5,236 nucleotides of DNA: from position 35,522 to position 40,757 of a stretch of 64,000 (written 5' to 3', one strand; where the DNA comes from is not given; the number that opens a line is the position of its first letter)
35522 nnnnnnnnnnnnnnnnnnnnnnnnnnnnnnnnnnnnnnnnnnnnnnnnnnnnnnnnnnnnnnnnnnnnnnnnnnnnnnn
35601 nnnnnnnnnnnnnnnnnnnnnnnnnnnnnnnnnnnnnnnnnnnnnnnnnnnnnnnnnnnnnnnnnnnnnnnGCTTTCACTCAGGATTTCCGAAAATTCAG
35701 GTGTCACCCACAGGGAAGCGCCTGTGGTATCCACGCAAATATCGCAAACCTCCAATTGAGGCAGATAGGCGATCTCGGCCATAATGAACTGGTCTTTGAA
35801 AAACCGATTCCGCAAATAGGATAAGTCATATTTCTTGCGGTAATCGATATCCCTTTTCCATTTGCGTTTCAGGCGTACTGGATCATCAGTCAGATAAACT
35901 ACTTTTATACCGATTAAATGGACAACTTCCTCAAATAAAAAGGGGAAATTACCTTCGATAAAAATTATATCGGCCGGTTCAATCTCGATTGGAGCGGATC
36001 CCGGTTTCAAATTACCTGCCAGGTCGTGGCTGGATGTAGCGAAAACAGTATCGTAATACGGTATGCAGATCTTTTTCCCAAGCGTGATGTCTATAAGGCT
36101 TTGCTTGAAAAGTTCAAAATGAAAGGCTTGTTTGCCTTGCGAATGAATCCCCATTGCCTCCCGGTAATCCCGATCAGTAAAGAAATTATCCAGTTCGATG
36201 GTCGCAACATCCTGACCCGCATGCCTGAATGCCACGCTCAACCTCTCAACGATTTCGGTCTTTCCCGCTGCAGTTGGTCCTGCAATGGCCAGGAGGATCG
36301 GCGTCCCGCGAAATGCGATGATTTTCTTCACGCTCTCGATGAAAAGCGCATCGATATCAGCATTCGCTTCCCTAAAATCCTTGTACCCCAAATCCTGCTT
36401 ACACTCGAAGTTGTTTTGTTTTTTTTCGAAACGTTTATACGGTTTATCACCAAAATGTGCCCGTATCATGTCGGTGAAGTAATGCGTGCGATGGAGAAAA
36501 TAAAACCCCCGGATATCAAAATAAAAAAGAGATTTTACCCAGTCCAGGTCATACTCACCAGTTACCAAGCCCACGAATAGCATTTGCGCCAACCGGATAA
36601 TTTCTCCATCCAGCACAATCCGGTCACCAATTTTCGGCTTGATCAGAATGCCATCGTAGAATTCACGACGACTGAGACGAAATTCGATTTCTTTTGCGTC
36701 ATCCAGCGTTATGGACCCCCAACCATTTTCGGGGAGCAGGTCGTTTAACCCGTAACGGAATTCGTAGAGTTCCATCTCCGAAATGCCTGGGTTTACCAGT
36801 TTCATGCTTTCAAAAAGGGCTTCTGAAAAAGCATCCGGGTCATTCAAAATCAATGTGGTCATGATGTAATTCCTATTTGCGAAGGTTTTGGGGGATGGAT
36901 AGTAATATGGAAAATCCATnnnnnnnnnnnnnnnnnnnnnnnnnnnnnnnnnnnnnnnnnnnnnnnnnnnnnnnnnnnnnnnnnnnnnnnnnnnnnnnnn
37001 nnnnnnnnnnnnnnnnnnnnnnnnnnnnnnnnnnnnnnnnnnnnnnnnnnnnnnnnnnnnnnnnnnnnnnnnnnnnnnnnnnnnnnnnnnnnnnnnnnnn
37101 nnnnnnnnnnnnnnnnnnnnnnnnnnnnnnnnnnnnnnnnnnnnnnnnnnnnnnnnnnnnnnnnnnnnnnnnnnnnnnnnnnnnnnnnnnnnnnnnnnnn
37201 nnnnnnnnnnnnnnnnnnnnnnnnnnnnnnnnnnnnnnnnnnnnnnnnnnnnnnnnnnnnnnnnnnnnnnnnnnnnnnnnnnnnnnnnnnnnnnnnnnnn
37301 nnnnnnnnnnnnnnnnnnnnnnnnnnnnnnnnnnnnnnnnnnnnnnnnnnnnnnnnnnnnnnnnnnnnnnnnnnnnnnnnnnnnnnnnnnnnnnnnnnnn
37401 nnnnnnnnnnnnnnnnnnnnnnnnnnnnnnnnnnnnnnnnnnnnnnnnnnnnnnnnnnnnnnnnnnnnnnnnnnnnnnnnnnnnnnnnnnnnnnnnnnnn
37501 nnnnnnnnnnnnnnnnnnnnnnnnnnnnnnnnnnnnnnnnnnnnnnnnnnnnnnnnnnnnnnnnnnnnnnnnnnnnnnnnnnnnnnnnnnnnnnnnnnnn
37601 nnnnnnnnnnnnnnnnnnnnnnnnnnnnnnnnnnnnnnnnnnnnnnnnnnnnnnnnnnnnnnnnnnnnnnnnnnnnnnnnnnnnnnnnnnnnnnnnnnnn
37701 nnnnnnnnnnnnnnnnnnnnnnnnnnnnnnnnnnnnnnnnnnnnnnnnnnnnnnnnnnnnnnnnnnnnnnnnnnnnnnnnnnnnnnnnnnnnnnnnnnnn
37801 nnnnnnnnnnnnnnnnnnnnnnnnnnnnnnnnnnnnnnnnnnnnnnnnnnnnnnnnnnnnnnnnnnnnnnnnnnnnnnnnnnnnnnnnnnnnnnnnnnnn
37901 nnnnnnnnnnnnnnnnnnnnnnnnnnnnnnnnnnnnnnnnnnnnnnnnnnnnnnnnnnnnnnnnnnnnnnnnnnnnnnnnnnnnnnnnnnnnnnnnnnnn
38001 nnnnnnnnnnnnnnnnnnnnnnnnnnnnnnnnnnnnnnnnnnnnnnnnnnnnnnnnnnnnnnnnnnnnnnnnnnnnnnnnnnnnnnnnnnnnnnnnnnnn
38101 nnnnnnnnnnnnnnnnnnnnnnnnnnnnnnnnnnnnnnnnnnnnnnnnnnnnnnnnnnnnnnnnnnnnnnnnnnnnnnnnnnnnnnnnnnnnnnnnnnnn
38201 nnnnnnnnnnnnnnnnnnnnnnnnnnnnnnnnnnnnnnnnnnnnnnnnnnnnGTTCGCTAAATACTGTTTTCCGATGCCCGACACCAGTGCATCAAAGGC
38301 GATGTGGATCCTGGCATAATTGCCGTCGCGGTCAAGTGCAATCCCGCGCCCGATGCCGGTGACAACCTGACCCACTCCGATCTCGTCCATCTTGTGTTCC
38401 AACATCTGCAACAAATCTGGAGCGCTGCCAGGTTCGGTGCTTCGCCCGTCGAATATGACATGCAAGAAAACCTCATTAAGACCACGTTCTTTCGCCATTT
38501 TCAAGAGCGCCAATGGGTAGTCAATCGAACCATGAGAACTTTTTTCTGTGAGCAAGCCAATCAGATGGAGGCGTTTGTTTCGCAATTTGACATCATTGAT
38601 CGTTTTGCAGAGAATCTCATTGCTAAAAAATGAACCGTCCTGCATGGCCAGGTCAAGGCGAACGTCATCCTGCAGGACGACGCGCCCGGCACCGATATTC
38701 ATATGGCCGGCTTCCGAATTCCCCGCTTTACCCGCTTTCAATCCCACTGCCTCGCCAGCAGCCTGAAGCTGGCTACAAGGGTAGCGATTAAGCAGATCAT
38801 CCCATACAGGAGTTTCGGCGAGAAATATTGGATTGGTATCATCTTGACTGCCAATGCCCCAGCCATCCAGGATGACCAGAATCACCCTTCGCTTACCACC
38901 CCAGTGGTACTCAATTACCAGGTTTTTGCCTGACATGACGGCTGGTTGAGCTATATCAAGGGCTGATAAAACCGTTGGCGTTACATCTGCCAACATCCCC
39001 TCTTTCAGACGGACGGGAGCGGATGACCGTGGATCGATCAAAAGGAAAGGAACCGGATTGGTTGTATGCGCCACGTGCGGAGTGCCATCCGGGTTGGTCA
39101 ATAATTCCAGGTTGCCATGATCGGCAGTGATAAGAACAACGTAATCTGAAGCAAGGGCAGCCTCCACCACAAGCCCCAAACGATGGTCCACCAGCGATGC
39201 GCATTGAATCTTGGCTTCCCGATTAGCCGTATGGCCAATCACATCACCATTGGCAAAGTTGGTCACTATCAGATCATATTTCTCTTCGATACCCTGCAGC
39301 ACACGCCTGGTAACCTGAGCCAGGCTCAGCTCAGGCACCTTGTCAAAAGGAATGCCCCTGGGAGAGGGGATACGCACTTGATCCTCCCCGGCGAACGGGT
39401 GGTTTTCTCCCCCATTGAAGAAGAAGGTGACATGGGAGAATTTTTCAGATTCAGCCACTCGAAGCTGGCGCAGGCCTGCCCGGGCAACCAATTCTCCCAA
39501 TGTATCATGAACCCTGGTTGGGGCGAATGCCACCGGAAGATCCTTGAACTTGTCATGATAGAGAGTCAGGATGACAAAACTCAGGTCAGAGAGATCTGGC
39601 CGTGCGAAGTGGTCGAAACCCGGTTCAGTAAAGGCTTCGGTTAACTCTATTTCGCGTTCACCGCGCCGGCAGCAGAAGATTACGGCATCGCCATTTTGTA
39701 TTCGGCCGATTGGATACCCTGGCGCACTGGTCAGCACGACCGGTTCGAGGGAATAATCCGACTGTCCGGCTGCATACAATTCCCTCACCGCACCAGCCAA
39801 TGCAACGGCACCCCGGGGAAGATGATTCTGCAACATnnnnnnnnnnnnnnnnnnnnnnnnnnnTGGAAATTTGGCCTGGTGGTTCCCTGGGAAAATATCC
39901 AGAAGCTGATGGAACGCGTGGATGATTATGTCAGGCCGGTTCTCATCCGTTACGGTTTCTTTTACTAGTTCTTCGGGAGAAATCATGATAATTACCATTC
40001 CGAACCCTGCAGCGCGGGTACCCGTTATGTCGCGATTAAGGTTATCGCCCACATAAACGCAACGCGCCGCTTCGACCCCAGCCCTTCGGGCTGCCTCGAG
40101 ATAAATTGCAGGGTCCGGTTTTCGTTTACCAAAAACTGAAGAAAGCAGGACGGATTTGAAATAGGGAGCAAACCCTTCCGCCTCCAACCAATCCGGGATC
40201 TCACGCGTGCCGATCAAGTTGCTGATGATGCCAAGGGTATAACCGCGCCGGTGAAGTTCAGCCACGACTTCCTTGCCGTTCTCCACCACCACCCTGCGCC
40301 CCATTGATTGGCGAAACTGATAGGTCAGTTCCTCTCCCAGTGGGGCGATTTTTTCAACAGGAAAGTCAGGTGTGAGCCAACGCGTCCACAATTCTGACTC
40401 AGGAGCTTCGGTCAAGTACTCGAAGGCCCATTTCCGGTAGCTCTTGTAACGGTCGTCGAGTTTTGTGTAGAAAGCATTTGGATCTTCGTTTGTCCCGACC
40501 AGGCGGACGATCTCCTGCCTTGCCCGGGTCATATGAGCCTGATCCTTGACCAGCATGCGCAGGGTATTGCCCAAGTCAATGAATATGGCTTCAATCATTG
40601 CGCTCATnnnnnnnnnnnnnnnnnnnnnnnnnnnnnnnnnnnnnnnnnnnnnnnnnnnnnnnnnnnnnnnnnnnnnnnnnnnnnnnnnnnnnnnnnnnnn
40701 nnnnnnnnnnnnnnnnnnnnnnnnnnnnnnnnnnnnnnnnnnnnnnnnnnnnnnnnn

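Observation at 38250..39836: Circularly permuted GpmI-type phosphoglycerate-mutase homologue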

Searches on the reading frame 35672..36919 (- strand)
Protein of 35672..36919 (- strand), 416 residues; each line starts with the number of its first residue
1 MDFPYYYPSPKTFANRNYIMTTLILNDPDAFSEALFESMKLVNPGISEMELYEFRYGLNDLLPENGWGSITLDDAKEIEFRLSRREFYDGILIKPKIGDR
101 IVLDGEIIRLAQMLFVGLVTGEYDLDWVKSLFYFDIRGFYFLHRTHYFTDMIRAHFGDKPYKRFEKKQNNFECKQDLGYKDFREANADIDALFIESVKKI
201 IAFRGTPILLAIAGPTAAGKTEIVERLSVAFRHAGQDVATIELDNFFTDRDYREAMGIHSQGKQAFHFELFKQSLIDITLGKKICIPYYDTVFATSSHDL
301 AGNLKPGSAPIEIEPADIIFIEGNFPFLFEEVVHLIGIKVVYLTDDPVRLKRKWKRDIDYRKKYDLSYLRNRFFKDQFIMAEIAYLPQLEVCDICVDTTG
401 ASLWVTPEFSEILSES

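Call 3: search_protein_families(library=pfam, proteins=[window:35672-36919:-], max_evalue=0.01)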
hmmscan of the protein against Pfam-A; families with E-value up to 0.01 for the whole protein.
window:35672-36919:- (416 aa): 2 families
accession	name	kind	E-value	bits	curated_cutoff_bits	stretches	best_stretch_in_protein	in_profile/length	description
PF00485.24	PRK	-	2.6e-14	53.9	22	1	210-361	2-154/196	Phosphoribulokinase / Uridine kinase family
PF06414.18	Zeta_toxin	-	0.0017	18.3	22.3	1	201-257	10-66/199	Zeta toxin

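Call 4: search_protein_families(library=ncbifam, proteins=[window:35672-36919:-], max_evalue=0.01)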
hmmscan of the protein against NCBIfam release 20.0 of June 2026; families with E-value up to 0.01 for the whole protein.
window:35672-36919:- (416 aa): 7 families
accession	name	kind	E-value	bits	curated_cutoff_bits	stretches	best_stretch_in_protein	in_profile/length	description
NF005655.0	PRK07429.1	subfamily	1.2e-17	64.1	236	1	206-361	7-150/326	phosphoribulokinase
NF004018.0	PRK05480.1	equivalog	2.9e-16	59.6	180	1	207-363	6-153/210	uridine kinase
TIGR00235.1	udk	equivalog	2.9e-14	53.2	220.3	1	208-362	7-152/207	uridine kinase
NF006746.0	PRK09270.1-5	subfamily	6e-08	31.9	250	1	203-328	17-136/210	nucleoside/nucleotide kinase family protein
NF005807.0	PRK07667.1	equivalog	3e-05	23.6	221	1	197-375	7-173/193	kinase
NF006744.0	PRK09270.1-3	equivalog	0.0012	18.3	281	1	202-295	18-115/213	nucleoside/nucleotide kinase family protein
NF006743.0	PRK09270.1-2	equivalog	0.0043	16.1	227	1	201-273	22-94/217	nucleoside/nucleotide kinase family protein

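Call 45: search_solved_structures(query=window:35672-36919:-, max_evalue=0.01)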
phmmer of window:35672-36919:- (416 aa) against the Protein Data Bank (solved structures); distinct sequences matched with E-value up to 0.01: 18.
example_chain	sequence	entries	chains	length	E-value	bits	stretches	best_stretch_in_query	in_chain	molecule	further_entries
6pwz_A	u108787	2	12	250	3e-10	43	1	205-396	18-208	Uridine-cytidine kinase 2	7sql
1udw_A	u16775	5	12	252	3.1e-10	43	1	205-396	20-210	Uridine-cytidine kinase 2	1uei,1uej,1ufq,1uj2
6n53_A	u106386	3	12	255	3.2e-10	42.9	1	205-396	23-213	Uridine-cytidine kinase 2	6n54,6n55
1xrj_A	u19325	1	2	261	3.5e-10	42.8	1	205-396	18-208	Uridine-cytidine kinase 2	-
6gve_J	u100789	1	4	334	1.4e-08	37.5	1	208-362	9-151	Phosphoribulokinase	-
2jeo_A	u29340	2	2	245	1.9e-07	33.8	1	206-374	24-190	URIDINE-CYTIDINE KINASE 1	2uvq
9sgf_A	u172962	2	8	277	3.9e-07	32.8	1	206-374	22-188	Uridine-cytidine kinase 1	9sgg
3w8r_A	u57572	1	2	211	6.8e-07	32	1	206-361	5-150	Uridine kinase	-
6hzk_A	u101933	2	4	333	8.8e-07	31.6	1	208-361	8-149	Phosphoribulokinase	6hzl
6kev_A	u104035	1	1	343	9.1e-07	31.5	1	208-361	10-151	Phosphoribulokinase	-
3asy_A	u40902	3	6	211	1.1e-06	31.3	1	206-361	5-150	Uridine kinase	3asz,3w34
5b3f_A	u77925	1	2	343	8.4e-06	28.4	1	198-398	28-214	Phosphoribulokinase/uridine kinase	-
9qkn_A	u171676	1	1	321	1.2e-05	27.8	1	206-365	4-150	Uridine kinase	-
9qko_B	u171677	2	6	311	1.5e-05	27.6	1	206-363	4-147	cyanobacteria specific phoshoribulokinase from Hyella disjuncta PCC 6712 | cyanobacteria specific phosphoribulokinase from Chroococcidiopsis PCC 6712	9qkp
6h7g_A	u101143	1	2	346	0.0018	20.7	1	241-361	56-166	Phosphoribulokinase, chloroplastic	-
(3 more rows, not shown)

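Call 70: find_homologous_proteins(query=window:35672-36919:-, max_evalue=0.00001)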
Query window:35672-36919:- (416 aa): 2433 proteins with E <= 0.00001 among 6558 candidates; the best 120 are listed.
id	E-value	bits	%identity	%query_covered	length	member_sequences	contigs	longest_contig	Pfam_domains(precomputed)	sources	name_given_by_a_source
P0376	7.0e-268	907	100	95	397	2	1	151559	PF00485.25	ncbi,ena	-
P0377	4.3e-221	752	83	95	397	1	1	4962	PF00485.25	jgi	jgi:uridine kinase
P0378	6.9e-219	745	81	95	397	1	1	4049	PF00485.25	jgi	jgi:uridine kinase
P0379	1.9e-218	744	81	95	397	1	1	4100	PF00485.25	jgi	jgi:uridine kinase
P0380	3.6e-217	740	81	95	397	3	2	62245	PF00485.25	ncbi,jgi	jgi:uridine kinase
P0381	1.7e-214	731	80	95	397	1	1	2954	PF00485.25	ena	-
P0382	6.4e-214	729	79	95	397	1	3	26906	PF00485.25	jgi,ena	-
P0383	6.7e-214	729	80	95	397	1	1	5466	PF00485.25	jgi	jgi:uridine kinase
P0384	8.0e-214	729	80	95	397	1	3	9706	PF00485.25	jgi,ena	jgi:uridine kinase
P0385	1.0e-212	725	80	95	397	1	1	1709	PF00485.25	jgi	-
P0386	4.7e-212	723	79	95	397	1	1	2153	PF00485.25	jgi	-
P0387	9.6e-212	722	80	95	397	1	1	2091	PF00485.25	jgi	jgi:uridine kinase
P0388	1.1e-209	715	78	95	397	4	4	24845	PF00485.25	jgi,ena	jgi:uridine kinase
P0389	1.5e-209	714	79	95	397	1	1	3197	PF00485.25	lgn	-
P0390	2.8e-209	714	78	95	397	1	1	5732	PF00485.25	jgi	jgi:uridine kinase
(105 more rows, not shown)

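Call 79: predict_structure(alignment_id=A4)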
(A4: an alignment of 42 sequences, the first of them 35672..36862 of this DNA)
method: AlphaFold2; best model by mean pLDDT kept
length: 397 residues; sequences in the alignment: 42
mean_pLDDT: 79.7   pTM: 0.76
mean pLDDT of the five models: 79.7, 76.2, 76.2, 70.5, 67.0
residues with pLDDT >= 90: 150; 70-90: 141; 50-70: 83; < 50: 23
segments of 3 or more residues with pLDDT < 50: 75-78, 80-82, 155-158, 350-357
pLDDT, mean of each block of 10 residues (from residue 1): 81 92 77 82 87 91 72 50 68 91 90 64 70 92 71 50 70 94 94 75 88 95 90 74 79 93 94 89 90 96 80 91 68 57 59 48 75 88 90 86
secondary structure, 60 per line:
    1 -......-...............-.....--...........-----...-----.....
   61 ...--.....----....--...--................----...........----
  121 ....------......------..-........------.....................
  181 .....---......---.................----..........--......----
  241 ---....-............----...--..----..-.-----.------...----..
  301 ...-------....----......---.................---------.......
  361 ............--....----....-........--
elements in order: H2-7 H9-23 H25-29 H32-42 H56-63 H66-70 E75-78 E81-83 H86-101 H106-112 E113-116 E121-124 H131-136 H146-153 H160-185 E189-194 H198-214 E219-223 H224-227 H231-236 H249-260 E265-267 E292-294 E299-303 H311-314 E319-324 H328-344 H354-372 E375-378 E383-386 H388-395

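Call 83: fold_search(model_id=the predicted structure, library=pdb)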
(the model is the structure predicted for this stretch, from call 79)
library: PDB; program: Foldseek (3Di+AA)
matches with E <= 10: 882; with E <= 0.001: 93
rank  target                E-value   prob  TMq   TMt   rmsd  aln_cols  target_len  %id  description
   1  6n54_A                1.9e-10  1.00  0.36  0.65   6.1       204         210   24  Crystal structure of human uridine-cytidine kinase 2 complexed with 2'-azidocytidine monophosphate (released 2019-11-27)
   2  6n54_B                4.0e-10  1.00  0.37  0.65   5.8       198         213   25  Crystal structure of human uridine-cytidine kinase 2 complexed with 2'-azidocytidine monophosphate (released 2019-11-27)
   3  6n53_A                4.9e-10  1.00  0.36  0.65   6.0       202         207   25  Crystal structure of human uridine-cytidine kinase 2 complexed with 2'-azidouridine monophosphate (released 2019-11-27)
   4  6n53_B                9.4e-10  1.00  0.37  0.66   5.9       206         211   25  Crystal structure of human uridine-cytidine kinase 2 complexed with 2'-azidouridine monophosphate (released 2019-11-27)
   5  1uej_B                2.5e-09  1.00  0.32  0.56   7.3       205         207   25  Crystal structure of human uridine-cytidine kinase 2 complexed with a substrate, cytidine (released 2004-05-04)
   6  9qkn                  2.9e-09  1.00  0.35  0.44   5.7       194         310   25  Structure of the cyanobacteria specific PRK from Gloeocapsa PCC 73106 (released 2026-04-08)
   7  9qkp_B                3.1e-09  1.00  0.34  0.42   6.4       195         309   24  Structure of the cyanobacteria specific PRK from Chroococcidiopsis (Hyella disjuncta) PCC 6712 (P41212 crystal form) (released 2026-04-08)
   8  6pwz_A                3.5e-09  1.00  0.35  0.61   5.8       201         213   25  Crystal structure of human uridine-cytidine kinase 2 complexed with 2'-azidocytidine (released 2020-07-29)
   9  1uej_A                5.1e-09  1.00  0.30  0.55   7.4       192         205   24  Crystal structure of human uridine-cytidine kinase 2 complexed with a substrate, cytidine (released 2004-05-04)
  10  9qkp_A                5.4e-09  1.00  0.34  0.43   6.4       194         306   24  Structure of the cyanobacteria specific PRK from Chroococcidiopsis (Hyella disjuncta) PCC 6712 (P41212 crystal form) (released 2026-04-08)
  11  1udw_A                5.4e-09  1.00  0.35  0.63   6.5       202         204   25  Crystal structure of human uridine-cytidine kinase 2 complexed with a feedback-inhibitor, CTP (released 2004-05-04)
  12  2jeo                  6.0e-09  1.00  0.31  0.54   7.0       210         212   21  Crystal structure of human uridine-cytidine kinase 1 (released 2007-01-30)
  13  1udw_B                7.0e-09  1.00  0.35  0.63   6.4       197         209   24  Crystal structure of human uridine-cytidine kinase 2 complexed with a feedback-inhibitor, CTP (released 2004-05-04)
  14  1xrj_A                8.7e-09  1.00  0.35  0.62   6.5       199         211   25  Rapid structure determination of human uridine-cytidine kinase 2 using a conventional laboratory X-ray source and a si (released 2005-03-15)
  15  6n55_F                9.2e-09  1.00  0.36  0.63   5.6       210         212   25  Crystal structure of human uridine-cytidine kinase 2 complexed with 2'-azidouridine (released 2019-11-27)
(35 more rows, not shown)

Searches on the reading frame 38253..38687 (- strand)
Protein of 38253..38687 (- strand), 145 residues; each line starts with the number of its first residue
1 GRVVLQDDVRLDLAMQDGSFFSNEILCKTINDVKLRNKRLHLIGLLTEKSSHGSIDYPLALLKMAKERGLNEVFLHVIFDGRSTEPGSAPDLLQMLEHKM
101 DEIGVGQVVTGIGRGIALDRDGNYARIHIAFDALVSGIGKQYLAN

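Call 98: search_protein_families(library=pfam, proteins=[window:38253-38687:-], max_evalue=0.01)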
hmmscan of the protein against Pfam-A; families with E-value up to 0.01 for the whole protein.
window:38253-38687:- (145 aa): 1 family
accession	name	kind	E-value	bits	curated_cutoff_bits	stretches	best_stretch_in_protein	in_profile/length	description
PF06415.18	iPGM_N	-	7.2e-35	120.9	27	1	13-141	3-131/217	BPG-independent PGAM N-terminus (iPGM_N)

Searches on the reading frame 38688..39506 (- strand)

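Call 98: search_protein_families(library=pfam, proteins=[window:38688-39506:-], max_evalue=0.01)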
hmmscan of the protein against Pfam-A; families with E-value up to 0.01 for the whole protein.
window:38688-39506:- (273 aa): 3 families
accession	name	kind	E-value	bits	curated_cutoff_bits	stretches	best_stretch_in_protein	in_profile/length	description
PF01676.23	Metalloenzyme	-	6.5e-62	209.7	24.3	2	2-185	71-250/252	Metalloenzyme superfamily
PF00884.28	Sulfatase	-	0.00024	20.9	25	1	94-185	201-301/301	Sulfatase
PF01663.27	Phosphodiest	-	0.008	16.3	23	0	69-132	157-221/342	Type I phosphodiesterase / nucleotide pyrophosphatase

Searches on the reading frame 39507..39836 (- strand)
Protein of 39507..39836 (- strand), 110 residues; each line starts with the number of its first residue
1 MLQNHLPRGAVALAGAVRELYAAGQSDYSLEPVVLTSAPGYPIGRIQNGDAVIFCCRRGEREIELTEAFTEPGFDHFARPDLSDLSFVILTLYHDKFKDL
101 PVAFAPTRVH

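Call 98: search_protein_families(library=pfam, proteins=[window:39507-39836:-], max_evalue=0.01)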
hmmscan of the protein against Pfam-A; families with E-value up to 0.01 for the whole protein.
window:39507-39836:- (110 aa): 1 family
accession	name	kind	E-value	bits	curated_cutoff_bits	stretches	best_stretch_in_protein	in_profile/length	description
PF06415.18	iPGM_N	-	2.7e-12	47.1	27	1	14-94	137-216/217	BPG-independent PGAM N-terminus (iPGM_N)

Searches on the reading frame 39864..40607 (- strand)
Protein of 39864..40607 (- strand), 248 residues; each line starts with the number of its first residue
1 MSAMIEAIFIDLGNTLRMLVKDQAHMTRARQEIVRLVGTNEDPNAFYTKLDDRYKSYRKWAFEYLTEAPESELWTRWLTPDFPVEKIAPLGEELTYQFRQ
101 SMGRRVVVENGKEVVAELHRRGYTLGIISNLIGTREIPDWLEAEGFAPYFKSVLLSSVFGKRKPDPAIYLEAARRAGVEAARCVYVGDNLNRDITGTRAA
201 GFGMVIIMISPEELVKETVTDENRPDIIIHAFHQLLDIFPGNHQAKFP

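Call 3: search_protein_families(library=pfam, proteins=[window:39864-40607:-], max_evalue=0.01)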
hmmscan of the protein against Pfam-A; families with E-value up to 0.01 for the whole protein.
window:39864-40607:- (248 aa): 3 families
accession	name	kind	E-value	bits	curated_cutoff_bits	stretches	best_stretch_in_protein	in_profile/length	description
PF00702.32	Hydrolase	-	8.3e-17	62.6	26.4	1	5-201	1-191/191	haloacid dehalogenase-like hydrolase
PF13419.12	HAD_2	-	8.8e-16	59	23.8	1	107-205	80-176/178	Haloacid dehalogenase-like hydrolase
PF13242.12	Hydrolase_like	-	5.1e-09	36.4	22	1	162-207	3-48/75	HAD-hyrolase-like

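Call 4: search_protein_families(library=ncbifam, proteins=[window:39864-40607:-], max_evalue=0.01)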
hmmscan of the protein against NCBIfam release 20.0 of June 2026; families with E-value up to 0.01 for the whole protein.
window:39864-40607:- (248 aa): 38 families (the best 25 are shown)
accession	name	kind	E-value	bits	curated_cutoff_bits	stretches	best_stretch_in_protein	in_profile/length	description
TIGR02253.1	CTE7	subfamily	4.3e-27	95.3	169.75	1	4-235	1-220/221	TIGR02253 family HAD-type hydrolase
TIGR02252.1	DREG-2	subfamily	6.9e-21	74.9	155.2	1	7-202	2-199/203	HAD hydrolase, REG-2-like, family IA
TIGR02254.1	YjjG_YfnB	equivalog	7.8e-17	61.5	159.9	1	92-239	82-223/223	YjjG family noncanonical pyrimidine nucleotidase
NF009695.0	PRK13222.1-2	equivalog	8.2e-15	54.9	225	1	106-238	94-221/226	phosphoglycolate phosphatase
NF053830.1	RUBPPhHalo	equivalog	1.3e-13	51.2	330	1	107-238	104-233/234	ribulose-1,5-bisphosphate 5-phosphatase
TIGR01454.1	AHBA_synth_RP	hypoth_equivalog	6.3e-13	48.8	246.65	1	101-238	70-202/205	AHBA synthesis associated protein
TIGR01449.2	PGP_bact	equivalog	7e-13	48.6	180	1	100-235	78-209/213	phosphoglycolate phosphatase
TIGR01662.1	HAD-SF-IIIA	subfamily_domain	1e-11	45.1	44.6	1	100-203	19-134/141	HAD-IIIA family hydrolase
TIGR01549.1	HAD-SF-IA-v1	subfamily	1.9e-10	41.3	23.3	1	96-201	45-149/149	HAD-IA family hydrolase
NF052576.1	PymNtasePynAStpc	equivalog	2.1e-10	40.6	350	1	107-238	100-226/229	pyrimidine 5'-nucleotidase PynA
NF006976.0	PRK09449.1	equivalog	6.6e-09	35.6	183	1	93-207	81-195/225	pyrimidine 5'-nucleotidase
NF009804.0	PRK13288.1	equivalog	1.2e-08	34.7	218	1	111-239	87-210/215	pyrophosphatase PpaX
NF009694.0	PRK13222.1-1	equivalog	1.3e-08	34.5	415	1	112-239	117-239/252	phosphoglycolate phosphatase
NF009700.0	PRK13226.1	equivalog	1.6e-08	34.5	342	1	157-207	145-194/229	phosphoglycolate phosphatase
TIGR02009.1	PGMB-YQAB-SF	subfamily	2.3e-08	34.4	153.35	1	82-205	63-184/186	beta-phosphoglucomutase family hydrolase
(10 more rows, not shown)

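Call 46: search_solved_structures(query=window:39864-40607:-, max_evalue=0.001)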
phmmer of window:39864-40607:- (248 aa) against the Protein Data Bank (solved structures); distinct sequences matched with E-value up to 0.001: 29.
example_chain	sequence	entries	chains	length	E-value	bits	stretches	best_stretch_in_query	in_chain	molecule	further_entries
3k1z_A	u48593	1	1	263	7.7e-13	51.8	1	84-230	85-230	Haloacid dehalogenase-like hydrolase domain-containing protein 3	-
3vay_A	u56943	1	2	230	1.1e-11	48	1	115-238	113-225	HAD-superfamily hydrolase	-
6q7q_A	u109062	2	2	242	6.3e-09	39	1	113-209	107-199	OE1.3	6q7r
6z1k_A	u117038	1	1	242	1.3e-08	38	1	113-209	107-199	BH32.6 protein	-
7o1d_A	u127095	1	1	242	1.8e-08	37.5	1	113-209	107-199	BH32.7 protein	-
8bp1_A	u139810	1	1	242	1.9e-08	37.4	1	113-209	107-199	BHMeHis1.0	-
3qnm_A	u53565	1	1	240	2.7e-08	36.9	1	51-244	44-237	Haloacid dehalogenase-like hydrolase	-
6q7p_A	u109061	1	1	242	3.3e-08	36.6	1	113-209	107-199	OE1.2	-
4ygq_A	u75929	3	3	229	3.6e-08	36.5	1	118-206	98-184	Hydrolase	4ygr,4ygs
3u26_A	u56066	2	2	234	5.7e-08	35.8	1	113-207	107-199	PF00702 domain protein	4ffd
6q7n_A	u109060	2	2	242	6.1e-08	35.7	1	113-207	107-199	BH32 | OE1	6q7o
2hoq_A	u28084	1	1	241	1.1e-07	34.9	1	5-205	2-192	Putative HAD-hydrolase PH1655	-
1x42_A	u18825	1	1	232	1.7e-07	34.3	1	114-207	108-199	hypothetical protein PH0459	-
9fug_A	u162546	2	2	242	3.2e-07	33.4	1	133-209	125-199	SNAr1.3 (K39A) | Chain A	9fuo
9ful_A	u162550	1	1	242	3.3e-07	33.3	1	134-209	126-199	Chain A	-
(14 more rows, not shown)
